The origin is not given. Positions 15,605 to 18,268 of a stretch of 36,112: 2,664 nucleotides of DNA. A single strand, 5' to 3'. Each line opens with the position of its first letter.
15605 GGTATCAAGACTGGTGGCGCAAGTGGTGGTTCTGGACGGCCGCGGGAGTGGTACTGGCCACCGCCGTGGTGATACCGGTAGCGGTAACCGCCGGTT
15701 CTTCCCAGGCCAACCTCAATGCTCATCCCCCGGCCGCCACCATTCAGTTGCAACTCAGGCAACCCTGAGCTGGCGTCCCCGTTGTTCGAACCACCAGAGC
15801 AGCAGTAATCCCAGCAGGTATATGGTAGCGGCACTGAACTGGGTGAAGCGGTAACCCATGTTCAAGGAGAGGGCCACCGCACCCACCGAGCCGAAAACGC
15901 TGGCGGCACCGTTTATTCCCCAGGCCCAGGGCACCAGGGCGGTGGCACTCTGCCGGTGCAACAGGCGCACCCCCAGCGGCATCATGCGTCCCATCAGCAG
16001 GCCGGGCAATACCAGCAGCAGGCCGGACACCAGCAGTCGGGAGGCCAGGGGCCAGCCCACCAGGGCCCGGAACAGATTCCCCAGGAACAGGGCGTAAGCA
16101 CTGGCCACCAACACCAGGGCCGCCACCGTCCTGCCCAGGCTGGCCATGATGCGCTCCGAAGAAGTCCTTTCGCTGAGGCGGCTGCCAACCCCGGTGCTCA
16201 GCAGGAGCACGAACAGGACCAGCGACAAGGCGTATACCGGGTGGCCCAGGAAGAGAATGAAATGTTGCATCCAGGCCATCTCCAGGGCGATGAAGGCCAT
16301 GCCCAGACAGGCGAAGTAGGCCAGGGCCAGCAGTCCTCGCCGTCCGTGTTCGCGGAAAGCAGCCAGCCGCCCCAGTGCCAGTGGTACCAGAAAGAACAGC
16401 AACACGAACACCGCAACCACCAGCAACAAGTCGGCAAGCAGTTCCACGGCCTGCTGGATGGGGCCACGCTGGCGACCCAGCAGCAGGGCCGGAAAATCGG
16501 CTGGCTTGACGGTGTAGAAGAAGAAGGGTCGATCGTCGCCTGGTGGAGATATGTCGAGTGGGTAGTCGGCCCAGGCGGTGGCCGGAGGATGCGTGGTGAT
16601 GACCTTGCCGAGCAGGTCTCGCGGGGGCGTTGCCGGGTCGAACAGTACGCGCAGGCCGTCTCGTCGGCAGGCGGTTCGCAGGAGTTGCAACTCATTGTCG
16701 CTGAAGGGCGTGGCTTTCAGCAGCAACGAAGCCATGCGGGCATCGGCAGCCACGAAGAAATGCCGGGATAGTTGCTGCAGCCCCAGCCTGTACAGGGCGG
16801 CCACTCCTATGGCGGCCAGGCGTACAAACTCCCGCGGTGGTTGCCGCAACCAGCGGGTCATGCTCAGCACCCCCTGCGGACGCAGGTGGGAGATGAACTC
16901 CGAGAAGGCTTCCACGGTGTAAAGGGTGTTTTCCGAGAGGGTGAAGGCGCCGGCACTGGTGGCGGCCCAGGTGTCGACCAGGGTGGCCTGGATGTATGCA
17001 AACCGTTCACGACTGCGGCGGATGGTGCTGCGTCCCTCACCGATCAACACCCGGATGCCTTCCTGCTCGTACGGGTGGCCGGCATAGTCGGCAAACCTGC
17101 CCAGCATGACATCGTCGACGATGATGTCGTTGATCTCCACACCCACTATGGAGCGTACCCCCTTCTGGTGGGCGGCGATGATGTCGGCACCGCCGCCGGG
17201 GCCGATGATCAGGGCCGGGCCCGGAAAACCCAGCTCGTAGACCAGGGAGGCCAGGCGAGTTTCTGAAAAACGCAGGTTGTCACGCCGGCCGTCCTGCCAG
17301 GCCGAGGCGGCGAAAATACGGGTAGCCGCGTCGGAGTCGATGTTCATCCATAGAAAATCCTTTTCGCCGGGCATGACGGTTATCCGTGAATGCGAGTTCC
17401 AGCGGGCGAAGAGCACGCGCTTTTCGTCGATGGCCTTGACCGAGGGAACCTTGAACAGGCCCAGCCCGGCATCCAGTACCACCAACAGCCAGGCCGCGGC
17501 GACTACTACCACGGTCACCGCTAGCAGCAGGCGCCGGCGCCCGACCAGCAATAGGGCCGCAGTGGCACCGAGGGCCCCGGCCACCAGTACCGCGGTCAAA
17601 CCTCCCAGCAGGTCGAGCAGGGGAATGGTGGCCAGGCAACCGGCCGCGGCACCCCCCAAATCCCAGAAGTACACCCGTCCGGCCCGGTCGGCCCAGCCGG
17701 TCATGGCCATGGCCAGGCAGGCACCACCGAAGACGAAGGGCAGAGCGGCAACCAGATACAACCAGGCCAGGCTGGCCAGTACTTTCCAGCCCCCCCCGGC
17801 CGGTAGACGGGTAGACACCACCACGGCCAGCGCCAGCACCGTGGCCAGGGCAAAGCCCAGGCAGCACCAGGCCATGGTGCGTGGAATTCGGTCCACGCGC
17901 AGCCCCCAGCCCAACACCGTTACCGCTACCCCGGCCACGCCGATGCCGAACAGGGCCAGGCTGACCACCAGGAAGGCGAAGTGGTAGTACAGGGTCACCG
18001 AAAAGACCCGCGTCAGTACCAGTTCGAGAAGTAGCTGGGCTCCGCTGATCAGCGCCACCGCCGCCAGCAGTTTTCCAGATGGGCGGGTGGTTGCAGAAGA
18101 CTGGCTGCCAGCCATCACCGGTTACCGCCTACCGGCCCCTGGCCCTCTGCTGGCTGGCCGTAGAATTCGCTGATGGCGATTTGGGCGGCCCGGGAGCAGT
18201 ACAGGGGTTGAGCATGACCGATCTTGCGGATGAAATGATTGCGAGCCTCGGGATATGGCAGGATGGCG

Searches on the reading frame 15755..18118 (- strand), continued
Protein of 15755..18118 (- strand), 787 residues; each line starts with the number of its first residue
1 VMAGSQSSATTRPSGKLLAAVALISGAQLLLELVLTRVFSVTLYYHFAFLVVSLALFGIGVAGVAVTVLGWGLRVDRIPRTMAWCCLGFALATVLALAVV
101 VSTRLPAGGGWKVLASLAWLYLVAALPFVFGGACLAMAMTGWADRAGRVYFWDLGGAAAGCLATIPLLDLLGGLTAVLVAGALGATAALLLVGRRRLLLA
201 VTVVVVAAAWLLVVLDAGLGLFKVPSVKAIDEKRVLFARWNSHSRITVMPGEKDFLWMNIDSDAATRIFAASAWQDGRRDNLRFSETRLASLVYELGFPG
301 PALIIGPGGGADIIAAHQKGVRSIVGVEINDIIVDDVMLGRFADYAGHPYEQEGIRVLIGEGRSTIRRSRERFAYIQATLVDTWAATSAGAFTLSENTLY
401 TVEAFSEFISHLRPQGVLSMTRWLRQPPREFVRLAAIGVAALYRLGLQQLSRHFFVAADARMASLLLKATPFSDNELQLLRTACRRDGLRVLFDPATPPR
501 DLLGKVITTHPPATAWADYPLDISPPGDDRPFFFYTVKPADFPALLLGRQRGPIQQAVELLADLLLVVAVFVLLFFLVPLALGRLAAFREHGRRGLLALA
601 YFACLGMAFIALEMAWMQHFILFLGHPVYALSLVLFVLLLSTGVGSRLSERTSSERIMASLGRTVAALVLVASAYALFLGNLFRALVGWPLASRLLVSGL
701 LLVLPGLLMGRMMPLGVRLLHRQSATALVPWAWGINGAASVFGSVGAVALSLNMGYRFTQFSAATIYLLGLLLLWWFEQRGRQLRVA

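Call 89: search_protein_representatives(alignment_id=A3)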
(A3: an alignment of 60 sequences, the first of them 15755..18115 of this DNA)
Query: 60 sequences, 784 profile positions. Proteins with E-value up to 0.001 (for the whole library): 22559; up to 1e-10: 13908; up to 1e-30: 6164. The best 150 are listed.
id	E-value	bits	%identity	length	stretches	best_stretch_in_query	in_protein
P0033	0.0e+00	1155.9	-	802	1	2-776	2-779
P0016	0.0e+00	1123.7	-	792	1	4-775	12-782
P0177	0.0e+00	1098.9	-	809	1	4-776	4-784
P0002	0.0e+00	1042.3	-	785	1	8-780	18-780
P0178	2.6e-288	975.0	-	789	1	2-778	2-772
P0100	5.6e-272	921.0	-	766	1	18-775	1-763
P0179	1.6e-269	912.8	-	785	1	2-775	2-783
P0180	7.5e-268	907.3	-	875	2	170-780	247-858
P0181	9.7e-268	906.9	-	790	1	2-775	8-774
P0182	3.2e-261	885.4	-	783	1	5-773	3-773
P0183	3.5e-261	885.3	-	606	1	1-604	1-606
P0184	1.2e-255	867.0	-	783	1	4-771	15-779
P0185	2.5e-251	852.7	-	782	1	2-779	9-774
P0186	1.6e-250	850.0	-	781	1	4-778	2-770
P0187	8.2e-249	844.3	-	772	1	3-773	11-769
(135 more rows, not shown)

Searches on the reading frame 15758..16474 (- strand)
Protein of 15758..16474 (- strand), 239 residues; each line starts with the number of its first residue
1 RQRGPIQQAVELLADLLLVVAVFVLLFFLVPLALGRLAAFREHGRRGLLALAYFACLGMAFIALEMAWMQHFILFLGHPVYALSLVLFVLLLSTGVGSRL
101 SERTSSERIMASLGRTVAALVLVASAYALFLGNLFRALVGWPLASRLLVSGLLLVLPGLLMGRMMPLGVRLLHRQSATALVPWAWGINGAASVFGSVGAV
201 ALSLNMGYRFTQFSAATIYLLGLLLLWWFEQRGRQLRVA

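Call 64: predict_structure(alignment_id=A5)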
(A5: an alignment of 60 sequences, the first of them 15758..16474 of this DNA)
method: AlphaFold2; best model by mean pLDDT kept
length: 239 residues; sequences in the alignment: 60
mean_pLDDT: 94.5   pTM: 0.88
mean pLDDT of the five models: 94.5, 93.6, 93.3, 93.2, 93.1
residues with pLDDT >= 90: 205; 70-90: 29; 50-70: 5; < 50: 0
segments of 3 or more residues with pLDDT < 50: none
pLDDT, mean of each block of 10 residues (from residue 1): 76 89 87 79 94 98 97 96 97 98 98 98 98 97 98 98 98 96 94 94 95 98 98 95
secondary structure, 60 per line:
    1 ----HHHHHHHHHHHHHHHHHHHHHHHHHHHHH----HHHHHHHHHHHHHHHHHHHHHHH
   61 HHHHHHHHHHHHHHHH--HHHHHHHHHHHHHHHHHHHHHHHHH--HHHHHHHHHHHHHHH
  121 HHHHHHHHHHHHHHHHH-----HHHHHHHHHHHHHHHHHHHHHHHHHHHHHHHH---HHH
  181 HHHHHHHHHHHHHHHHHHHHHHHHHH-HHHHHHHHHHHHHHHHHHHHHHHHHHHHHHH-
elements in order: H5-33 H38-76 H79-103 H106-137 H143-174 H178-206 H208-238

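Call 67: fold_search(model_id=the predicted structure, library=pdb)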
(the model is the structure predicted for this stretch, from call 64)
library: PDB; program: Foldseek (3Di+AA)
matches with E <= 10: 555; with E <= 0.001: 0
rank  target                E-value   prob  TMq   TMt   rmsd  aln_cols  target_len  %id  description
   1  8ubz                  1.1e-02  1.00  0.55  0.34   4.6       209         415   14  Choline-bound FLVCR1 (released 2024-03-27)
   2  8qcy                  1.5e-02  1.00  0.60  0.36   4.6       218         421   16  Cryo-EM structure of the outward-facing FLVCR2 (released 2024-04-17)
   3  8ubx                  2.0e-02  1.00  0.55  0.34   4.6       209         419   14  Ethanolamine-bound FLVCR1 (released 2024-03-27)
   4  8vzo_A                2.2e-02  1.00  0.58  0.36   4.9       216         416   17  Cryo-EM structure of FLVCR2 in the outward-facing state with choline bound (released 2024-05-01)
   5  8uby                  3.0e-02  1.00  0.55  0.34   4.7       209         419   14  Choline-bound FLVCR1 (released 2024-03-27)
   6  8vzn_A                3.5e-02  1.00  0.59  0.36   3.8       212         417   17  Cryo-EM structure of FLVCR2 in the inward-facing state with choline bound (released 2024-05-01)
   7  8x6x_A                3.9e-02  1.00  0.47  0.27   4.9       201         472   16  Structure of the multidrug efflux pump EfpA from M. tuberculosis complexed with lipids (released 2024-11-27)
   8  8qcx                  4.0e-02  1.00  0.56  0.34   5.7       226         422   16  Cryo-EM structure of the inward-facing FLVCR2 (released 2024-04-17)
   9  9qu4                  4.8e-02  1.00  0.59  0.37   4.7       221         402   17  Cryo-EM structure of the inward-open choline-bound state of choline/ethanolamine transporter FLVCR2 (released 2025-06-11)
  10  8qcs                  5.5e-02  1.00  0.53  0.33   4.7       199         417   15  Cryo-EM structure of the inward-facing FLVCR1 (released 2024-04-17)
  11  8ubw                  5.8e-02  1.00  0.56  0.34   4.3       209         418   14  Choline-bound FLVCR1 (released 2024-03-27)
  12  8uc0                  6.3e-02  1.00  0.55  0.33   4.4       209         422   15  Endogenous ligand bound FLVCR1 (released 2024-03-27)
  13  5d58                  8.6e-02  1.00  0.54  0.31   4.6       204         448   16  In meso in situ serial X-ray crystallography structure of the PepTSt-Ala-Phe complex at 100 K (released 2016-01-13)
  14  6yof                  9.0e-02  1.00  0.54  0.30   4.6       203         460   16  Structure of PepTSt from COC IMISX setup collected by rotation serial crystallography on crystals prelocated by 2D X-ray (released 2020-11-04)
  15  5oxm                  9.4e-02  1.00  0.54  0.32   4.5       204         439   16  PepTSt in complex with dipeptide Asp-Glu (released 2018-02-21)
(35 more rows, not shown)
